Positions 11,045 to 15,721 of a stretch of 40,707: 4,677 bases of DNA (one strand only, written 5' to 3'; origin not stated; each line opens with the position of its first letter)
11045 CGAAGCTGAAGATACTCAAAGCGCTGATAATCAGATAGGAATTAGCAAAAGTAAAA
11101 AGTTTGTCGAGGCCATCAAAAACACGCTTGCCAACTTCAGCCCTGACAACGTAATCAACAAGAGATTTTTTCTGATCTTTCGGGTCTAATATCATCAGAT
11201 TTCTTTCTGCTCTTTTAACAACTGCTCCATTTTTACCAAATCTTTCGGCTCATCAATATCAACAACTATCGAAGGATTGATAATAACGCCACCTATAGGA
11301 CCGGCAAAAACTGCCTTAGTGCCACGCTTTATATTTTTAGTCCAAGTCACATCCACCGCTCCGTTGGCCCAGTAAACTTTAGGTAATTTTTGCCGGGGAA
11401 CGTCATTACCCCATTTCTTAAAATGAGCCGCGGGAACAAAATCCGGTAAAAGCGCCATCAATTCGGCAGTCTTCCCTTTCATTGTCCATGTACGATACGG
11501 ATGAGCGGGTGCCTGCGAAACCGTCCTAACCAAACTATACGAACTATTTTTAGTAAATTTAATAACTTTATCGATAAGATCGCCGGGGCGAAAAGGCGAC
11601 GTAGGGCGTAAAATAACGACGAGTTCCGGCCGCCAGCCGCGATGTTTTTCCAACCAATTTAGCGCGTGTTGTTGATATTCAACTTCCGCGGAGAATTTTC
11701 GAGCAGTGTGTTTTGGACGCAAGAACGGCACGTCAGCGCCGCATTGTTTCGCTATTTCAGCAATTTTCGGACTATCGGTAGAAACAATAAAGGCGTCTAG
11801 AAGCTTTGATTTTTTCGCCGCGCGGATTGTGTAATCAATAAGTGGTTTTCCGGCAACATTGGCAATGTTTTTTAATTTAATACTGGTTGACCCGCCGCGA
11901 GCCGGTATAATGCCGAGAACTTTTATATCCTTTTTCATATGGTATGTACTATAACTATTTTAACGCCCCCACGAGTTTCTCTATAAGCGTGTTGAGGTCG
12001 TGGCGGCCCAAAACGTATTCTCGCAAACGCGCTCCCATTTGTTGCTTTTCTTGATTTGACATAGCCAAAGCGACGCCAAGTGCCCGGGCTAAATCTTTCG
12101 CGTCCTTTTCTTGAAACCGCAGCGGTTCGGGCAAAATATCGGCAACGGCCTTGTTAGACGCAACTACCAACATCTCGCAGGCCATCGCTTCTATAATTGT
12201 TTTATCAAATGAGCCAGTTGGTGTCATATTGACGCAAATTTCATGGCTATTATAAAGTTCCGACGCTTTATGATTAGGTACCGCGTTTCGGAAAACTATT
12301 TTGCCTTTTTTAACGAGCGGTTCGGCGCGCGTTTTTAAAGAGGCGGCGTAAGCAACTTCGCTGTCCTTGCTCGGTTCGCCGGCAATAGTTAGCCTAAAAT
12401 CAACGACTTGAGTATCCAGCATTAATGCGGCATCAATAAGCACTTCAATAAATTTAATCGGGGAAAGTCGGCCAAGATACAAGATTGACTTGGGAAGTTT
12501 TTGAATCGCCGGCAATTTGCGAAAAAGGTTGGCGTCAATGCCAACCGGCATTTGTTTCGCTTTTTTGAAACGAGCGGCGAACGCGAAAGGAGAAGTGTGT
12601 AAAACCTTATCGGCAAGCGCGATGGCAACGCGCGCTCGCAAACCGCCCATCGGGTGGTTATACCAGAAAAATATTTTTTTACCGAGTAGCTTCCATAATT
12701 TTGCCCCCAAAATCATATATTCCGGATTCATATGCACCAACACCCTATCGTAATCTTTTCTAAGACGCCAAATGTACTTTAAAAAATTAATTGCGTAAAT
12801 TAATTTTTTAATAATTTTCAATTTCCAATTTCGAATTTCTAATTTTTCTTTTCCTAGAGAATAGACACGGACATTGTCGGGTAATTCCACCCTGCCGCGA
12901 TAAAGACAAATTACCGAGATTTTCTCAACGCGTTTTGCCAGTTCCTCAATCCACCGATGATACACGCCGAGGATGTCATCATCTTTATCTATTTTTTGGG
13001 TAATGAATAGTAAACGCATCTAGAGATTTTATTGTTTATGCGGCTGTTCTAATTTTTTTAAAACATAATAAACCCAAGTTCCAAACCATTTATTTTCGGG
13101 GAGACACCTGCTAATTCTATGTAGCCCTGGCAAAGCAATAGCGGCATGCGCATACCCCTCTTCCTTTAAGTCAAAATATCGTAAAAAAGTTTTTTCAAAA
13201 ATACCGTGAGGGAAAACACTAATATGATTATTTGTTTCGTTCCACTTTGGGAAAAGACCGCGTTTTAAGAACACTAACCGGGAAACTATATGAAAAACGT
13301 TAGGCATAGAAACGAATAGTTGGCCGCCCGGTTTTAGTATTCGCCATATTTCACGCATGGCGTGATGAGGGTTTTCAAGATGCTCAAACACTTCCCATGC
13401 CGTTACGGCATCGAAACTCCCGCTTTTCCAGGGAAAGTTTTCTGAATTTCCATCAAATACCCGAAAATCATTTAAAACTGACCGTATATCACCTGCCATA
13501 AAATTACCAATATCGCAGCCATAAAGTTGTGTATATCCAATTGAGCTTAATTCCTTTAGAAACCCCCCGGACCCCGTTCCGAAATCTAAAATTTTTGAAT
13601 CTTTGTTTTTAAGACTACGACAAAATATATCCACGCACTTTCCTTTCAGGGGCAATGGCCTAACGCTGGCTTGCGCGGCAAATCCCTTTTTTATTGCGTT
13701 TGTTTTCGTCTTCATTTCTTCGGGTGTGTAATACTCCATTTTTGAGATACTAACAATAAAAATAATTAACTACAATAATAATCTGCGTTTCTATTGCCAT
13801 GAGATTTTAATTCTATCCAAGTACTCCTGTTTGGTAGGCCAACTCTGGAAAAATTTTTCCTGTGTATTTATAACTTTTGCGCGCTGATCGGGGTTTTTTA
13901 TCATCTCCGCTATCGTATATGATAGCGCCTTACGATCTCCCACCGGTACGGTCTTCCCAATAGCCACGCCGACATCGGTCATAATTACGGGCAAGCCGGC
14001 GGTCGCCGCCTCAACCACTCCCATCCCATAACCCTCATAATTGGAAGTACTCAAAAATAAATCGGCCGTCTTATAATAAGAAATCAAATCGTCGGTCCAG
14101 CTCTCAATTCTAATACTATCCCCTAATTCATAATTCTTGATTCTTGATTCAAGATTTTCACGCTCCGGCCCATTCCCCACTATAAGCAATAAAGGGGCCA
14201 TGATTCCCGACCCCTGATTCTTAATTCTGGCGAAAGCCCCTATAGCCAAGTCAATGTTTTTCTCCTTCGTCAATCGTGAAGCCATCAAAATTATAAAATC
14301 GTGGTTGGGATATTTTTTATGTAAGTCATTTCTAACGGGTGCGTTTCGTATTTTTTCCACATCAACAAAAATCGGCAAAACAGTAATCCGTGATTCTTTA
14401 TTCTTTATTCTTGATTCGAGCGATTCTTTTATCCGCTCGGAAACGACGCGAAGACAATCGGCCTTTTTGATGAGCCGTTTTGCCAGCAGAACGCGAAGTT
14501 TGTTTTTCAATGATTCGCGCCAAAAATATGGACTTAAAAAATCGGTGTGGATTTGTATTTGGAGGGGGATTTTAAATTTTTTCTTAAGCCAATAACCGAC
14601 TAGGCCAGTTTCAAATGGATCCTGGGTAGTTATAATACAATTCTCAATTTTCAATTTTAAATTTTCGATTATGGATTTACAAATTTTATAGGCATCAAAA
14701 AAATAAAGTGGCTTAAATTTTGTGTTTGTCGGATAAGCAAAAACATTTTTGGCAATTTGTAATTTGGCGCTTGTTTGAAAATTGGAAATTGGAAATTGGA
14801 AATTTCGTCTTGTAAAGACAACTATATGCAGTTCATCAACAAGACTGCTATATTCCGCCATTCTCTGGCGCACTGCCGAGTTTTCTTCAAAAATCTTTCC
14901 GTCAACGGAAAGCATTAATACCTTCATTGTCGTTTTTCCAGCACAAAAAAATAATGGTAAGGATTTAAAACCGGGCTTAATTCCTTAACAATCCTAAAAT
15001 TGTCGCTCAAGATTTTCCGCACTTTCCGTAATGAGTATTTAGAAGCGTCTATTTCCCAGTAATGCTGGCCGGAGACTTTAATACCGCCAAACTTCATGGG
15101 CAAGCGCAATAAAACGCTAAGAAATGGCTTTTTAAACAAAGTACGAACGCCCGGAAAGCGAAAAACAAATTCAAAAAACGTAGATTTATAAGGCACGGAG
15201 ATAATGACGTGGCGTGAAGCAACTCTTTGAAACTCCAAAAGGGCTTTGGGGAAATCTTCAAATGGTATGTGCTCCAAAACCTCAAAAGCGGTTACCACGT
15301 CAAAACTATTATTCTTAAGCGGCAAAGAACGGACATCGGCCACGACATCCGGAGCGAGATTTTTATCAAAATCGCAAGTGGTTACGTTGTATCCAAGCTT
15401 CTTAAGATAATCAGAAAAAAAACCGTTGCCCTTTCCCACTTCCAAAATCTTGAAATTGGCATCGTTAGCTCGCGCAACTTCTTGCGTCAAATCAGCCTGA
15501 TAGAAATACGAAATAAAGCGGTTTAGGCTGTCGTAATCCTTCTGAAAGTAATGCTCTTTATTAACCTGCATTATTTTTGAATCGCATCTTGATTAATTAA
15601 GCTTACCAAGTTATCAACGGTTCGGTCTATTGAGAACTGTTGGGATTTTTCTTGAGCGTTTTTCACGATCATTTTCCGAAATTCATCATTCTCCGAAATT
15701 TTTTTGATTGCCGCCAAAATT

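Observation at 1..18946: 14-gene co-directional glycan operon with a complete CMP-nonulosonic (sialic-acid-type) branch plus heavy tailoring, in a CPR-like genome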

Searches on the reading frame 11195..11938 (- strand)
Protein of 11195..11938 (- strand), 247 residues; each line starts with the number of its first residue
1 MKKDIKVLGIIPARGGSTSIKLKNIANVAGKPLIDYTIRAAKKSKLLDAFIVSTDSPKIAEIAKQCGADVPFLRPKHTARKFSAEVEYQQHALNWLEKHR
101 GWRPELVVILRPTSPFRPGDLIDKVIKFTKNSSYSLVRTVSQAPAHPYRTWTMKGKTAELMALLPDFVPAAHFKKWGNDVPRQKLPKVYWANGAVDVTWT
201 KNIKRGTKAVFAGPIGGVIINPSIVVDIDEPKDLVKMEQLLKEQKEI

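Call 3: search_protein_families(library=pfam, proteins=[window:11195-11938:-], max_evalue=0.01)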
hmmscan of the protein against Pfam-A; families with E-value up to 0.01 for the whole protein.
window:11195-11938:- (247 aa): 2 families
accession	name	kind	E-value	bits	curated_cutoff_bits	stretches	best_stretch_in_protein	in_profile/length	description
PF02348.25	CTP_transf_3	-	5.6e-22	79.1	22.6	1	9-140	2-126/217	Cytidylyltransferase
PF12804.13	NTP_transf_3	-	0.0011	19.6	27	1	23-148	16-131/160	MobA-like NTP transferase domain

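Call 5: search_protein_families(library=ncbifam, proteins=[window:11195-11938:-], max_evalue=0.001)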
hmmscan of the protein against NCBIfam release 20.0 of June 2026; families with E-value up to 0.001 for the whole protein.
window:11195-11938:- (247 aa): 6 families
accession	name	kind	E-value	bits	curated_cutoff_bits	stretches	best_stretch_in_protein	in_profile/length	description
TIGR03584.1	PseF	equivalog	2.9e-37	128.5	205.7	1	9-239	2-218/222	pseudaminic acid cytidylyltransferase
NF003952.0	PRK05450.1-5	subfamily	2.8e-15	56.1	193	1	6-139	2-126/250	3-deoxy-manno-octulosonate cytidylyltransferase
NF003950.0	PRK05450.1-3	subfamily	5.1e-13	48.9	234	1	6-137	2-125/248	3-deoxy-manno-octulosonate cytidylyltransferase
NF009905.0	PRK13368.1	subfamily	1.9e-11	43.8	255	1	6-139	2-124/243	3-deoxy-manno-octulosonate cytidylyltransferase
NF003948.0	PRK05450.1-1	equivalog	2.7e-09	36.6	281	1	5-137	4-128/248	3-deoxy-manno-octulosonate cytidylyltransferase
TIGR00466.1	kdsB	equivalog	5.6e-08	32.5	155.2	1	10-78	6-73/241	3-deoxy-manno-octulosonate cytidylyltransferase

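Call 78: search_solved_structures(query=window:11195-11938:-, max_evalue=0.001)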
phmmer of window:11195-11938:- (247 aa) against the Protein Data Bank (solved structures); distinct sequences matched with E-value up to 0.001: 17.
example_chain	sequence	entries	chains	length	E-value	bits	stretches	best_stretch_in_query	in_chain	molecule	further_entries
9ftb_A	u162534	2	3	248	1.2e-23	87.2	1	8-133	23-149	NeuA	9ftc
6ifd_A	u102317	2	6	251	7e-20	74.9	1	8-243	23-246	CMP-N-acetylneuraminate Synthetase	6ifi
1eyr_A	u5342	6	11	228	2.4e-19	73.1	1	8-243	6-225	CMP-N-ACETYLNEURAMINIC ACID SYNTHETASE | N-acylneuraminate cytidylyltransferase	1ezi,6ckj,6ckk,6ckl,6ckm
9t4z_A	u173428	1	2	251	2.5e-15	60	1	4-137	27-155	PpNeuA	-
1qwj_A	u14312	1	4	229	8.7e-12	48.4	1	9-149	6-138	cytidine monophospho-N-acetylneuraminic acid synthetase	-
3jtj_A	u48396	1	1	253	1.8e-06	30.9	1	7-80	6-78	3-deoxy-manno-octulosonate cytidylyltransferase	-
3tqd_A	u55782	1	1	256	7.1e-06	29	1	8-123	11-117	3-deoxy-manno-octulosonate cytidylyltransferase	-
3duv_A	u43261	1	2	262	8.5e-06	28.8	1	10-79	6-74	3-deoxy-manno-octulosonate cytidylyltransferase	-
1vh3_A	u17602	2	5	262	8.6e-06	28.7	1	10-79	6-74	3-deoxy-manno-octulosonate cytidylyltransferase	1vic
3pol_A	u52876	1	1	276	4.3e-05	26.5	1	10-132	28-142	3-deoxy-manno-octulosonate cytidylyltransferase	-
4fcu_A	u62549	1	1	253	4.8e-05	26.3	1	10-133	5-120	3-deoxy-manno-octulosonate cytidylyltransferase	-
8ees_A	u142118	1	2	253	9.5e-05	25.3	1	9-79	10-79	3-deoxy-manno-octulosonate cytidylyltransferase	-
2y6p_A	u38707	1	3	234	0.00011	25.1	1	10-66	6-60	3-DEOXY-MANNO-OCTULOSONATE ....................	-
3k8d_A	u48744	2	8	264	0.00017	24.5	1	8-79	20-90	3-deoxy-manno-octulosonate cytidylyltransferase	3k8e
1vh1_A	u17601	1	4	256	0.0002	24.2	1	9-79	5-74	3-deoxy-manno-octulosonate cytidylyltransferase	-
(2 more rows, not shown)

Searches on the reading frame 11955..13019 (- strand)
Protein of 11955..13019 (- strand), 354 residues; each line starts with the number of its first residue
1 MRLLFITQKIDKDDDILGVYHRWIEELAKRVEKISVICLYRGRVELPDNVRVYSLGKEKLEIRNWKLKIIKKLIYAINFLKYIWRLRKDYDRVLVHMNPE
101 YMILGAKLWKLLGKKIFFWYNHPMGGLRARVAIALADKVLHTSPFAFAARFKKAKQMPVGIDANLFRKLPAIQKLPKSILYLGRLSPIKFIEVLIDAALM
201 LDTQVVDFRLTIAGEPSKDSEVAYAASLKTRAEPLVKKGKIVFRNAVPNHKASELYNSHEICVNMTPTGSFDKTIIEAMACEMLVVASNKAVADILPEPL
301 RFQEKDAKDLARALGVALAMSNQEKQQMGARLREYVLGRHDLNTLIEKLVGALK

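Call 3: search_protein_families(library=pfam, proteins=[window:11955-13019:-], max_evalue=0.01)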
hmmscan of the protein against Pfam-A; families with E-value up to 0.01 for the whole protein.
window:11955-13019:- (354 aa): 3 families
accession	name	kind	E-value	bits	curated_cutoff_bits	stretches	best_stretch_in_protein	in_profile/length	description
PF13692.12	Glyco_trans_1_4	-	2.6e-15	57.3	27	1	177-315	2-137/142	Glycosyl transferases group 1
PF00534.26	Glycos_transf_1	-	5.6e-13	49.2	26.4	1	170-313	9-151/172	Glycosyl transferases group 1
PF13524.12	Glyco_trans_1_2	-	2.8e-09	37.5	25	1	207-349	14-142/144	Glycosyl transferase-like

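Call 5: search_protein_families(library=ncbifam, proteins=[window:11955-13019:-], max_evalue=0.001)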
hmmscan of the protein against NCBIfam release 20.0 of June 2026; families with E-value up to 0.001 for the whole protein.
window:11955-13019:- (354 aa): 11 families
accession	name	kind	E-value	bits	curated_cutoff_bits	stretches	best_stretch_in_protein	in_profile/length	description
NF041876.1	EPS_EpsE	equivalog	3.9e-14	52.7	400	1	150-341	183-381/389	exopolysaccharide biosynthesis GT4 family glycosyltransferase EpsE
NF038295.1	EPS_HpsP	equivalog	2e-09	37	550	1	171-350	202-381/388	hormogonium polysaccharide biosynthesis glycosyltransferase HpsP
TIGR03449.1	mycothiol_MshA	equivalog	5.3e-07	28.9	462.5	1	176-330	220-378/406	D-inositol-3-phosphate glycosyltransferase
NF053787.1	GlcN_PG_synth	equivalog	8.5e-07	28.1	480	1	173-351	194-354/361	N-acetylglucosaminyl phosphatidylglycerol synthase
NF046085.1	XrtY_assoc_Gly1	equivalog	1.3e-06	27.5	400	1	178-290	211-316/387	XrtY-associated glycosyltransferase XYAG1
TIGR04047.1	MSMEG_0565_glyc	hypoth_equivalog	2.2e-05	23.7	259.85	1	179-326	196-348/373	MSMEG_0565 family glycosyltransferase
NF012028.0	PRK15484.1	subfamily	4.6e-05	22.7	618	1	171-294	188-314/380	lipopolysaccharide N-acetylglucosaminyltransferase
TIGR03087.1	stp1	hypoth_equivalog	0.00017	20.9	316.65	1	274-350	314-391/397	TIGR03087 family PEP-CTERM/XrtA system glycosyltransferase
TIGR04157.1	glyco_rSAM_CFB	subfamily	0.00022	20.4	400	1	176-290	227-332/406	TIGR04157 family glycosyltransferase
TIGR02149.1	glgA_Coryne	subfamily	0.00024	20.3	302.4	1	172-290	200-315/391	glycogen synthase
NF038229.1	Glyco4_Geo_Pelo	equivalog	0.00056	19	400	1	150-289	131-272/338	GPMC system family 4 glycosyltransferase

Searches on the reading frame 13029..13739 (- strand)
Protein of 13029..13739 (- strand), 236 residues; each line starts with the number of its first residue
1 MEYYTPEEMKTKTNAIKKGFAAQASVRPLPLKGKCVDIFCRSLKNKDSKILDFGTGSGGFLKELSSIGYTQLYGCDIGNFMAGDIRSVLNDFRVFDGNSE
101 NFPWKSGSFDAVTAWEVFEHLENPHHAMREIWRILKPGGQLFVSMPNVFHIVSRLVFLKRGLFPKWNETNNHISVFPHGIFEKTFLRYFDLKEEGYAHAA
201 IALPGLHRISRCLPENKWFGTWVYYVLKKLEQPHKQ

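Call 3: search_protein_families(library=pfam, proteins=[window:13029-13739:-], max_evalue=0.01)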
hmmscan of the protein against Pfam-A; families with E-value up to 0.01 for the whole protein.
window:13029-13739:- (236 aa): 9 families
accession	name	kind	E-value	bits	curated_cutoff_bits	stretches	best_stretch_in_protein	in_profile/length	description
PF13489.12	Methyltransf_23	-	3.8e-22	79.2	27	1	44-177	20-146/164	Methyltransferase domain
PF08241.18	Methyltransf_11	-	4.4e-20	72.6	21.2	1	51-143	1-95/95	Methyltransferase domain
PF13649.12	Methyltransf_25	-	2.3e-15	57.5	27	1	50-139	1-97/97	Methyltransferase domain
PF08242.18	Methyltransf_12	-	2e-12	48.1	30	1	51-141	1-98/98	Methyltransferase domain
PF13847.12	Methyltransf_31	-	1.2e-10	41.7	27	1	45-171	2-127/145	Methyltransferase domain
PF01209.24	Ubie_methyltran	-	2.1e-06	27.7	20.1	1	44-143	45-151/233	ubiE/COQ5 methyltransferase family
PF07021.18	MetW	-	9.1e-06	25.9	21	1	45-166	12-130/193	Methionine biosynthesis protein MetW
PF03291.22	mRNA_G-N7_MeTrfase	-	3.6e-05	23.5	26.6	0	117-155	154-192/315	mRNA (guanine-N(7))-methyltransferase domain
PF05219.18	DREV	-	0.00082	19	26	1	44-145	92-188/265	DREV methyltransferase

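Call 5: search_protein_families(library=ncbifam, proteins=[window:13029-13739:-], max_evalue=0.001)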
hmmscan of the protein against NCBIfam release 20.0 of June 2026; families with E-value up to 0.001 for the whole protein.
window:13029-13739:- (236 aa): 25 families
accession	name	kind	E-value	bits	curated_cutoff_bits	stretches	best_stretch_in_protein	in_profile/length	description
NF045667.1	MTase_DVU1556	equivalog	6.1e-13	48.7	155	1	45-144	21-120/213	DVU_1556 family methyltransferase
TIGR01934.1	MenG_MenH_UbiE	subfamily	6.9e-10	38.6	158.35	1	43-143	36-141/223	ubiquinone/menaquinone biosynthesis methyltransferase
TIGR02072.1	BioC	equivalog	1.3e-09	38.2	184.95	1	39-145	23-134/244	malonyl-ACP O-methyltransferase BioC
TIGR01983.1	UbiG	equivalog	1.7e-09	37.3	102.95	1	45-146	48-154/228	bifunctional 2-polyprenyl-6-hydroxyphenol methylase/3-demethylubiquinol 3-O-methyltransferase UbiG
NF001241.0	PRK00216.1-2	equivalog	2.6e-08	33.8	327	1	47-144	52-148/231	demethylmenaquinone methyltransferase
TIGR02081.1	metW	equivalog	2.9e-07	30.2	189.5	1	45-166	12-130/194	methionine biosynthesis protein MetW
NF041537.1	ArsM_AhpD_UU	exception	1.1e-06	27.7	510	1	89-144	126-181/345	arsenite methyltransferase/AhpD domain selenoprotein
TIGR04345.1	ovoA_Cterm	equivalog_domain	2.1e-06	27.5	170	1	95-146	121-172/242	putative 4-mercaptohistidine N1-methyltransferase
NF001240.0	PRK00216.1-1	equivalog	2.2e-06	26.9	378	1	46-143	63-168/251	bifunctional demethylmenaquinone methyltransferase/2-methoxy-6-polyprenyl-1,4-benzoquinol methylase UbiE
NF041675.1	sarc_dimgly_tmase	equivalog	2.4e-06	27.7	550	1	46-146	66-172/278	sarcosine/dimethylglycine N-methyltransferase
NF001244.0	PRK00216.1-5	equivalog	6e-06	25.7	216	1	42-143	43-153/236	bifunctional demethylmenaquinone methyltransferase/2-methoxy-6-polyprenyl-1,4-benzoquinol methylase UbiE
NF052510.1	methyltran_MpqE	exception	1.1e-05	25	335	1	91-141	99-149/234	methyl-plastoquinone biosynthesis methyltransferase MpqE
NF043040.1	corrin_prot_MT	hypoth_equivalog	1.1e-05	25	180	1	42-143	37-147/216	corrinoid protein-associated methyltransferase CpaM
NF001242.0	PRK00216.1-3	equivalog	2.3e-05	23.9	351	1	45-143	69-175/258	bifunctional demethylmenaquinone methyltransferase/2-methoxy-6-polyprenyl-1,4-benzoquinol methylase UbiE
NF047649.1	MTase_UXPK_star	exception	2.4e-05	23.5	460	1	83-144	116-182/283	methyltransferase/UXPK-star double selenoprotein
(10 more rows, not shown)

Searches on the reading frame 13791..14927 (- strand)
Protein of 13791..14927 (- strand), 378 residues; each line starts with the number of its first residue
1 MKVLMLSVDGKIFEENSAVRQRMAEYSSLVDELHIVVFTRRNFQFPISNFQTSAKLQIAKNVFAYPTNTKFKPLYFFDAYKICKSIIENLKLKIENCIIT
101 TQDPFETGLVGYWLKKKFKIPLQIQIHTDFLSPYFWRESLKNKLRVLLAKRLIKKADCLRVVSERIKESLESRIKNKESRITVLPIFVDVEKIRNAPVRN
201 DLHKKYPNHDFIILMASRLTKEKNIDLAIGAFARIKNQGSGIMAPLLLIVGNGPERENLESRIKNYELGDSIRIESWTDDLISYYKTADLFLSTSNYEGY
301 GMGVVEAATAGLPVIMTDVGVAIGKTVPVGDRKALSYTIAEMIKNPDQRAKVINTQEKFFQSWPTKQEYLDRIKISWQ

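Call 4: search_protein_families(library=pfam, proteins=[window:13791-14927:-], max_evalue=0.01)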
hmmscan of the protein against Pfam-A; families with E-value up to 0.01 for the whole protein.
window:13791-14927:- (378 aa): 5 families
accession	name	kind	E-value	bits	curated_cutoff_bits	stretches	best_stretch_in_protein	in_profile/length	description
PF00534.26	Glycos_transf_1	-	6.1e-29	101.2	26.4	1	207-357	12-170/172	Glycosyl transferases group 1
PF13692.12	Glyco_trans_1_4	-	3.2e-23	83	27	1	212-345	3-142/142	Glycosyl transferases group 1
PF20706.3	GT4-conflict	-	2.3e-14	53.6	26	1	148-318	139-312/385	Family 4 Glycosyltransferase in conflict systems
PF13439.12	Glyco_transf_4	-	1.8e-10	41.5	28.5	1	98-192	75-170/170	Glycosyltransferase Family 4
PF13579.12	Glyco_trans_4_4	-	4.3e-07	30.8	29.7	1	99-185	75-156/158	Glycosyl transferase 4-like domain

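Call 81: search_protein_families(library=ncbifam, proteins=[window:13791-14927:-], max_evalue=1e-10)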
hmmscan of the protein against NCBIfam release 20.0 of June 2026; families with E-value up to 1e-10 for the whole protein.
window:13791-14927:- (378 aa): 11 families
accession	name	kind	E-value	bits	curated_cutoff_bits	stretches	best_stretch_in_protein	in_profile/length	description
TIGR03999.1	thiol_BshA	equivalog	2e-21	76.4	273.7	1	152-320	141-305/375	N-acetyl-alpha-D-glucosaminyl L-malate synthase BshA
TIGR03088.1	stp2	hypoth_equivalog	5.7e-19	68.4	409.05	1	161-350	142-343/374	TIGR03088 family PEP-CTERM/XrtA system glycosyltransferase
NF049988.1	MGlcDAGSynMgs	equivalog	1.1e-18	67.7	400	1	84-316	76-318/398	alpha-monoglucosyldiacylglycerol synthase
TIGR02918.1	TIGR02918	equivalog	5.7e-16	58.3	574.6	1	203-345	312-447/500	accessory Sec system glycosyltransferase GtfA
NF050063.1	ProtGlycPglJ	equivalog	2e-14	53.6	500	1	140-348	129-335/363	N-acetylgalactosamine-N,N'-diacetylbacillosaminyl-diphospho-undecaprenol 4-alpha-N-acetylgalactosaminyltransferase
NF041876.1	EPS_EpsE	equivalog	3.2e-14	53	400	1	154-352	160-368/389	exopolysaccharide biosynthesis GT4 family glycosyltransferase EpsE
NF047880.1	glyco_SdgA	exception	2.1e-13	49.7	800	1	81-320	204-422/488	serine-aspartate repeat adhesin O-glycosyltransferase SdgA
NF047684.1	TeichurnBiosyTuaC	equivalog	6.4e-13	48.4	550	1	150-321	159-323/391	teichuronic acid biosynthesis protein TuaC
NF038295.1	EPS_HpsP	equivalog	9.2e-13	47.9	550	1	139-326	138-325/388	hormogonium polysaccharide biosynthesis glycosyltransferase HpsP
TIGR03449.1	mycothiol_MshA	equivalog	7e-12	45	462.5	1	107-321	113-337/406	D-inositol-3-phosphate glycosyltransferase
NF038255.1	exopoly_VpsD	equivalog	1.3e-11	44.1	300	1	155-322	156-317/381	VpsD family glycosyltransferase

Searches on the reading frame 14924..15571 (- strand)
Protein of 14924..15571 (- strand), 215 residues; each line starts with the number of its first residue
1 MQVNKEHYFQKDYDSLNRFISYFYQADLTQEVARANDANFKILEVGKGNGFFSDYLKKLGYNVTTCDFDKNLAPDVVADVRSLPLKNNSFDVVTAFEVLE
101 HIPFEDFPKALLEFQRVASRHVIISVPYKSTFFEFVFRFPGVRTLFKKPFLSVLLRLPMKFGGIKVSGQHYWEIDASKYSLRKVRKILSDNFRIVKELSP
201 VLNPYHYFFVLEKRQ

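Call 4: search_protein_families(library=pfam, proteins=[window:14924-15571:-], max_evalue=0.01)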
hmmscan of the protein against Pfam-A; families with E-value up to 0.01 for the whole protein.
window:14924-15571:- (215 aa): 6 families
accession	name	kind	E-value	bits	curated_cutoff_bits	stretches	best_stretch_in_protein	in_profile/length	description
PF08241.18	Methyltransf_11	-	2.7e-15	57.2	21.2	1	43-119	1-88/95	Methyltransferase domain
PF13489.12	Methyltransf_23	-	1.8e-11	44.5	27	1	23-130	8-122/164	Methyltransferase domain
PF13649.12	Methyltransf_25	-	3.3e-11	44.2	27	1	42-118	1-93/97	Methyltransferase domain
PF08242.18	Methyltransf_12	-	1.9e-06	29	30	1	43-117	1-91/98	Methyltransferase domain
PF13847.12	Methyltransf_31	-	8.1e-05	22.8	27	1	77-126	60-109/145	Methyltransferase domain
PF03848.20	TehB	-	0.00037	20.4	20.4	1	2-71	2-63/193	Tellurite resistance protein TehB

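Call 81: search_protein_families(library=ncbifam, proteins=[window:14924-15571:-], max_evalue=1e-10)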
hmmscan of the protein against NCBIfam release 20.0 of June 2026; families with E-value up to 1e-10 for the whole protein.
window:14924-15571:- (215 aa): 1 family
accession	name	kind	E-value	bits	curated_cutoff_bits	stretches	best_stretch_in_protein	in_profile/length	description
NF041255.1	mycofact_MftM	equivalog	2.2e-13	50.2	200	1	42-129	143-244/289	mycofactocin oligosaccharide methyltransferase MftM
